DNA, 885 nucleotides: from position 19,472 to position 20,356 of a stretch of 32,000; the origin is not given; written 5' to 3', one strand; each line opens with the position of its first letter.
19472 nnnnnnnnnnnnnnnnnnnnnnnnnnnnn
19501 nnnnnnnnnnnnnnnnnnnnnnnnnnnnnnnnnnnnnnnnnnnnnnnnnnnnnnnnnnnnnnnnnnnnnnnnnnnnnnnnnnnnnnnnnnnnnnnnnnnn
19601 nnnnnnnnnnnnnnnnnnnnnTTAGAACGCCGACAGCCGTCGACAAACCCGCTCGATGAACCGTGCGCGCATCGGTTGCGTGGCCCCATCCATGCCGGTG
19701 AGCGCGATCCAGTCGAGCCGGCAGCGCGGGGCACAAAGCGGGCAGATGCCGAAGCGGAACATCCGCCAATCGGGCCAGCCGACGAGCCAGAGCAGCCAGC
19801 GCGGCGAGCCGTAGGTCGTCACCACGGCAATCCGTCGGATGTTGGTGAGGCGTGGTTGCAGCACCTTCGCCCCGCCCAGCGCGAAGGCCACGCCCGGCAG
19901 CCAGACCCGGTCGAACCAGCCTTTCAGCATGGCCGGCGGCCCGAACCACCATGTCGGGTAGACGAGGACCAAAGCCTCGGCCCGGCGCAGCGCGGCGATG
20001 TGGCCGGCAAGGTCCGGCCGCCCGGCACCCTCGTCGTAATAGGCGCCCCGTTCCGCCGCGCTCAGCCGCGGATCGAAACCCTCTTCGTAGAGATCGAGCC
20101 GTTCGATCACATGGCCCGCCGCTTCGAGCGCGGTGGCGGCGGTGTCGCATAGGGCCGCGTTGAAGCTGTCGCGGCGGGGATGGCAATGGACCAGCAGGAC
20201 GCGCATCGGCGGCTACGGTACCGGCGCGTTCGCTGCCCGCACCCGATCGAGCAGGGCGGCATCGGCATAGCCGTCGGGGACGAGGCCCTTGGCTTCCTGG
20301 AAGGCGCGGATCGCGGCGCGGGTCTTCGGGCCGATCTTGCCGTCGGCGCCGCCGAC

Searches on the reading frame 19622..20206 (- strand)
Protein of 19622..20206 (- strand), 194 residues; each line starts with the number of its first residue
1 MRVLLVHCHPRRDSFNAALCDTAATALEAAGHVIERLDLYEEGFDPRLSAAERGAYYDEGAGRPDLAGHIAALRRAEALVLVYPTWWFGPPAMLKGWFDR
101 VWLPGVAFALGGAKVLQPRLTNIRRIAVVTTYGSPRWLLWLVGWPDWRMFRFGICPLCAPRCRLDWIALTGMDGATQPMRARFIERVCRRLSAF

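Call 4: search_protein_families(library=pfam, proteins=[window:19625-20206:-], max_evalue=0.1)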
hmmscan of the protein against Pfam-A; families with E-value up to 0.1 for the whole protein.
window:19625-20206:- (194 aa): 3 families
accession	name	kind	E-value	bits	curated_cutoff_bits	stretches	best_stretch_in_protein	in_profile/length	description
PF02525.22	Flavodoxin_2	-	4.8e-31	108.5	27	1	1-135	1-137/198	Flavodoxin-like fold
PF03358.20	FMN_red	-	5.2e-13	49.3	24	1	1-101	1-96/152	NADPH-dependent FMN reductase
PF12682.12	Flavodoxin_4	-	0.036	14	24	1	60-105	58-103/155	Flavodoxin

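Call 37: find_encoding_contigs(protein=window:19622-20206:-, flank=4000, max_places=10)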
Protein window:19622-20206:- (194 aa): 23 contigs read that carry it; 6 places shown.
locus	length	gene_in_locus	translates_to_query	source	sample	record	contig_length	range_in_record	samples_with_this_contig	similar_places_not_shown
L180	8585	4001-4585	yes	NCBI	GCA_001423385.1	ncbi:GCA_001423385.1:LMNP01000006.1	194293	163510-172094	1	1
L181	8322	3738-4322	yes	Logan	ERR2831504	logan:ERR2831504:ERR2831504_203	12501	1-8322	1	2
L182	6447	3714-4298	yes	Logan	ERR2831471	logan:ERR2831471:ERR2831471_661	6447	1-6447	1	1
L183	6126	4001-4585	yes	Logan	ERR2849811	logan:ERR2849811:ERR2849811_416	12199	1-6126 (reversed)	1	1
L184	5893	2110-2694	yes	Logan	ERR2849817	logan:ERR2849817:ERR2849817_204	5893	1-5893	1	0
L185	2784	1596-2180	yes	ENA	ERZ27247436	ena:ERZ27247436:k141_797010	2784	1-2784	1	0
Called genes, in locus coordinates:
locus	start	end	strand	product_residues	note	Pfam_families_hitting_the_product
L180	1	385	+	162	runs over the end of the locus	PF20072:DUF6468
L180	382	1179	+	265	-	-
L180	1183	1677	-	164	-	PF00255:GSHPx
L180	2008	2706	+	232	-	PF06776:IalB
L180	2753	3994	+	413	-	PF13406:SLT_2, PF01471:PG_binding_1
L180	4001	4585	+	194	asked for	PF02525:Flavodoxin_2, PF03358:FMN_red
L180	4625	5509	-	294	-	PF14492:EFG_III (weak), PF03764:EFG_IV, PF00679:EFG_C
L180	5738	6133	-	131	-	PF04828:GFA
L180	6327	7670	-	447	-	PF00375:SDF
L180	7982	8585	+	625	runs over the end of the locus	PF02743:dCache_1, PF00512:HisKA, PF02518:HATPase_c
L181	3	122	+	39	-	?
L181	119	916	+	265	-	-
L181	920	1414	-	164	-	PF00255:GSHPx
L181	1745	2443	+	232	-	PF06776:IalB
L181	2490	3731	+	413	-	PF13406:SLT_2, PF01471:PG_binding_1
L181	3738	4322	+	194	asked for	PF02525:Flavodoxin_2, PF03358:FMN_red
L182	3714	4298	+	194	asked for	PF02525:Flavodoxin_2, PF03358:FMN_red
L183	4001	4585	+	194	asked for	PF02525:Flavodoxin_2, PF03358:FMN_red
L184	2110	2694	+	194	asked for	PF02525:Flavodoxin_2, PF03358:FMN_red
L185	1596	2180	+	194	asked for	PF02525:Flavodoxin_2, PF03358:FMN_red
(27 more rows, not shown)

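Call 38: find_homologous_proteins(query=window:19625-20206:-, max_evalue=1e-40)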
Query window:19625-20206:- (194 aa): 2000 proteins with E <= 1e-40 among 4981 candidates; the best 120 are listed.
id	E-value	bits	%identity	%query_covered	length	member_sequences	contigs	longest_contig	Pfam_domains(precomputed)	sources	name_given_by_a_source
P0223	6.0e-130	449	99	100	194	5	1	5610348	PF02525.23,PF03358.21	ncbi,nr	ncbi:NAD(P)H dehydrogenase [Methylorubrum zatmanii]|nr:NAD(P)H-dependent oxidoreductase [Methylorubr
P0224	3.0e-126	437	98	100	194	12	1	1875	PF02525.23,PF03358.21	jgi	-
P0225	7.5e-126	436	97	100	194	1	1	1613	PF02525.23,PF03358.21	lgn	-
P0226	4.8e-125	433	97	100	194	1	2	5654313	PF02525.23,PF03358.21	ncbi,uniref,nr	ncbi:NAD(P)H dehydrogenase [Methylorubrum extorquens]|uniref:NAD(P)H-dependent oxidoreductase n=1 Ta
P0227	5.0e-125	433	97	100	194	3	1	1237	PF02525.23,PF03358.21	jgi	jgi:putative NADPH-quinone reductase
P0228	4.2e-124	430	96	100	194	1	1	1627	PF02525.23,PF03358.21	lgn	-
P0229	5.8e-124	430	95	100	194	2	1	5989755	PF02525.23,PF03358.21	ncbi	ncbi:NAD(P)H-dependent oxidoreductase [Methylorubrum extorquens]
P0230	1.1e-123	429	95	100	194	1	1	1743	PF02525.23,PF03358.21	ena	-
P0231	9.9e-123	426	96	100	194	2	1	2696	PF02525.23,PF03358.21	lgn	-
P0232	2.8e-122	424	96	100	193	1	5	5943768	PF02525.23,PF03358.21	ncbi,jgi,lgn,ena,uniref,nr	ncbi:MAG: NAD(P)H-dependent oxidoreductase [Methylorubrum extorquens]|jgi:NAD(P)H dehydrogenase (qui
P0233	1.0e-121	422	95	100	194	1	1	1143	PF02525.23,PF03358.21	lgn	-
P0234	8.0e-116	403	90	100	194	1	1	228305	PF02525.23,PF03358.21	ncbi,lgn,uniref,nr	ncbi:NAD(P)H dehydrogenase [Methylobacterium sp. Leaf123]|uniref:NAD(P)H-dependent oxidoreductase n=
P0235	1.9e-109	382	88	92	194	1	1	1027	PF02525.23,PF03358.21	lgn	-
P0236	2.3e-109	382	91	100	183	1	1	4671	PF02525.23,PF03358.21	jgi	jgi:NAD(P)H dehydrogenase (quinone)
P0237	6.5e-109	380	85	100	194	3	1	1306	PF02525.23,PF03358.21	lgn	-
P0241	3.2e-107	375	84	100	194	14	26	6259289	PF02525.23,PF03358.21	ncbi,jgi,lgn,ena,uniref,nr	ncbi:NAD(P)H-dependent oxidoreductase [Methylorubrum rhodesianum]|jgi:putative NADPH-quinone reducta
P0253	3.1e-92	326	74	100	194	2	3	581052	PF02525.23,PF03358.21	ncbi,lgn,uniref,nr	ncbi:NAD(P)H-dependent oxidoreductase [Methylobacterium organophilum]|uniref:Glutathione-regulated p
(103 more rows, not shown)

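Call 39: find_encoding_contigs(protein=P0232, flank=4000, max_places=5)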
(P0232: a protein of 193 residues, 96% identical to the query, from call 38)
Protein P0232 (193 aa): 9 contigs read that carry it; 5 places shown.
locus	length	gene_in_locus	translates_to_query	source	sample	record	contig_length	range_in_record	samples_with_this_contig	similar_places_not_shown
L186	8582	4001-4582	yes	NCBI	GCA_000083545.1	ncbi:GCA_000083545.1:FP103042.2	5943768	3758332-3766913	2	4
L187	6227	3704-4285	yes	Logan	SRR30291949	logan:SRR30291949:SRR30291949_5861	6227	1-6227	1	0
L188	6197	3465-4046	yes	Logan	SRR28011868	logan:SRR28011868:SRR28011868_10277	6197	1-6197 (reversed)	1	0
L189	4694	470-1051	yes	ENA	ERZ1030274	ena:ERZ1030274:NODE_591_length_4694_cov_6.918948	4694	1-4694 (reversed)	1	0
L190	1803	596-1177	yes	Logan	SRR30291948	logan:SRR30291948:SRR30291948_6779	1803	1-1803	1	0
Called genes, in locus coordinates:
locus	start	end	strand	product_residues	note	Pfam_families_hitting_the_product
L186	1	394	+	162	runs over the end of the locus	PF20072:DUF6468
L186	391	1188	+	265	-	-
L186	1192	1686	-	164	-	PF00255:GSHPx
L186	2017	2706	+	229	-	PF06776:IalB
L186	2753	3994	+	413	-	PF13406:SLT_2, PF01471:PG_binding_1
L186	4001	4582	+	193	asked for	PF02525:Flavodoxin_2, PF03358:FMN_red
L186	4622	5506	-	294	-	PF14492:EFG_III (weak), PF03764:EFG_IV, PF00679:EFG_C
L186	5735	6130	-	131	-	PF04828:GFA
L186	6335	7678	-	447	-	PF00375:SDF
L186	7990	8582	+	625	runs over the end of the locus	PF02743:dCache_1, PF00512:HisKA, PF02518:HATPase_c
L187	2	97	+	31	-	?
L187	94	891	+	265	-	-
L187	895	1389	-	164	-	PF00255:GSHPx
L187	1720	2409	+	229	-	PF06776:IalB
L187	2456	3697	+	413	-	PF13406:SLT_2, PF01471:PG_binding_1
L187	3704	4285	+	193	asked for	PF02525:Flavodoxin_2, PF03358:FMN_red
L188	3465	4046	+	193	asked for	PF02525:Flavodoxin_2, PF03358:FMN_red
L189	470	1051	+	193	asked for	PF02525:Flavodoxin_2, PF03358:FMN_red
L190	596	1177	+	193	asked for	PF02525:Flavodoxin_2, PF03358:FMN_red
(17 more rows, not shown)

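Call 40: find_encoding_contigs(protein=P0241, flank=4000, max_places=5)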
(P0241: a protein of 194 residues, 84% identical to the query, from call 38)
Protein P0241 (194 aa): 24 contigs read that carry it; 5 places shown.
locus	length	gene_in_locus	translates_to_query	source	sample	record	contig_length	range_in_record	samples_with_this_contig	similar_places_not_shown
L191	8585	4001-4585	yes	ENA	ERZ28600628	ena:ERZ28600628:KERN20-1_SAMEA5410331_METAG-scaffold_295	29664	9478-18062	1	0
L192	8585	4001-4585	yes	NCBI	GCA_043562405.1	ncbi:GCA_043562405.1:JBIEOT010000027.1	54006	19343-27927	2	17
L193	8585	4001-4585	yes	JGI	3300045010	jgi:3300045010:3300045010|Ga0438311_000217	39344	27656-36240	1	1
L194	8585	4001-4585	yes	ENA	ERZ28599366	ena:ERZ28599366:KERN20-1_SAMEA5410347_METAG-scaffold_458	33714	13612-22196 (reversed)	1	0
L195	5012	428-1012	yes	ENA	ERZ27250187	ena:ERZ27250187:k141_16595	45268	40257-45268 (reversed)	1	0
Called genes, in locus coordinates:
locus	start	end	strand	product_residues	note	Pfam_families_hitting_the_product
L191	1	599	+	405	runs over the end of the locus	PF02154:FliM, PF01052:FliMN_C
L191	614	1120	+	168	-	PF20072:DUF6468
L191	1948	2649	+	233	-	PF06776:IalB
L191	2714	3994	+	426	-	PF13406:SLT_2, PF01471:PG_binding_1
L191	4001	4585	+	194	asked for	PF02525:Flavodoxin_2, PF03358:FMN_red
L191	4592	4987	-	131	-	PF04828:GFA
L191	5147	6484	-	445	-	PF00375:SDF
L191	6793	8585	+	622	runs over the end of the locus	PF02743:dCache_1, PF00512:HisKA, PF02518:HATPase_c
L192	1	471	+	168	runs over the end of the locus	PF20072:DUF6468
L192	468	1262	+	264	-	-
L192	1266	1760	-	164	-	PF00255:GSHPx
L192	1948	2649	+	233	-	PF06776:IalB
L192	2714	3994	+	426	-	PF13406:SLT_2, PF01471:PG_binding_1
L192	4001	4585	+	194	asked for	PF02525:Flavodoxin_2, PF03358:FMN_red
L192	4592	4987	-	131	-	PF04828:GFA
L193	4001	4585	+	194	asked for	PF02525:Flavodoxin_2, PF03358:FMN_red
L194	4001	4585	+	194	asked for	PF02525:Flavodoxin_2, PF03358:FMN_red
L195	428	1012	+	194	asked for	PF02525:Flavodoxin_2, PF03358:FMN_red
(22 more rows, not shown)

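Call 42: find_encoding_contigs(protein=P0253, flank=3500, max_places=3)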
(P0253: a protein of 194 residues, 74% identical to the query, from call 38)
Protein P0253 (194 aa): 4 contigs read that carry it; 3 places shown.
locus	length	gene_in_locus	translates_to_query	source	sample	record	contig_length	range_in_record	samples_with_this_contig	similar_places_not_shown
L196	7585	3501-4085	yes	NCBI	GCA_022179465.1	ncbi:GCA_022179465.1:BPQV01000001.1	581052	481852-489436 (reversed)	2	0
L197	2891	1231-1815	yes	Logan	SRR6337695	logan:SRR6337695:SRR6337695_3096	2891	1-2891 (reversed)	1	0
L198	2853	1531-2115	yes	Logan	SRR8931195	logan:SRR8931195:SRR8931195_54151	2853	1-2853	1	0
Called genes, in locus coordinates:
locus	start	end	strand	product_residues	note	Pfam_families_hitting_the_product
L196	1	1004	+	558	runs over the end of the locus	PF20154:LNT_N, PF00795:CN_hydrolase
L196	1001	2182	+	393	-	PF07690:MFS_1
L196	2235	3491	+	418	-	PF13406:SLT_2, PF01471:PG_binding_1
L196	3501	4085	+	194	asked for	PF02525:Flavodoxin_2, PF03358:FMN_red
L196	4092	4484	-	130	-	PF04828:GFA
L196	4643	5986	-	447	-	PF00375:SDF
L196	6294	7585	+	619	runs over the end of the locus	PF02743:dCache_1, PF00512:HisKA, PF02518:HATPase_c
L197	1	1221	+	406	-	?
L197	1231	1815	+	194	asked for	PF02525:Flavodoxin_2, PF03358:FMN_red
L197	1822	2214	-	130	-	PF04828:GFA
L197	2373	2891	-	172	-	?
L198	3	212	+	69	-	?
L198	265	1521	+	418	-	PF13406:SLT_2, PF01471:PG_binding_1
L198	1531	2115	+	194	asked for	PF02525:Flavodoxin_2, PF03358:FMN_red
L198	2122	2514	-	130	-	PF04828:GFA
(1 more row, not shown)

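Call 82: find_encoding_contigs(protein=P0226, flank=3000, max_places=4)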
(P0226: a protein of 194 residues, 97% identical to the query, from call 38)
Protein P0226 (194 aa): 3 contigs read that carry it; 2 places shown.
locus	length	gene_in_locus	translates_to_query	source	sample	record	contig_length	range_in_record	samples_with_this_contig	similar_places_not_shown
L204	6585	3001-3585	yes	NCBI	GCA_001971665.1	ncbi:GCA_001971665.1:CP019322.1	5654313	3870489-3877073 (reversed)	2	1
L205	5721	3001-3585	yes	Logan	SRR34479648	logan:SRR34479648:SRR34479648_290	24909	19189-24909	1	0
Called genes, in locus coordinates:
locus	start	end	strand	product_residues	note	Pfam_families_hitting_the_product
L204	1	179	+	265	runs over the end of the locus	-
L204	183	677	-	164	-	PF00255:GSHPx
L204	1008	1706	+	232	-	PF06776:IalB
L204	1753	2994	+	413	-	PF13406:SLT_2, PF01471:PG_binding_1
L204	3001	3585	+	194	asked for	PF02525:Flavodoxin_2, PF03358:FMN_red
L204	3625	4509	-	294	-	PF14492:EFG_III (weak), PF03764:EFG_IV, PF00679:EFG_C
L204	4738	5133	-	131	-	PF04828:GFA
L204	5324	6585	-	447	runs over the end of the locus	PF00375:SDF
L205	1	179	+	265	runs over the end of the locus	-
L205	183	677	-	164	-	PF00255:GSHPx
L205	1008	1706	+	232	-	PF06776:IalB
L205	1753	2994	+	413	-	PF13406:SLT_2, PF01471:PG_binding_1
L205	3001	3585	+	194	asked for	PF02525:Flavodoxin_2, PF03358:FMN_red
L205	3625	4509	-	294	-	PF14492:EFG_III (weak), PF03764:EFG_IV, PF00679:EFG_C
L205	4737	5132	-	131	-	PF04828:GFA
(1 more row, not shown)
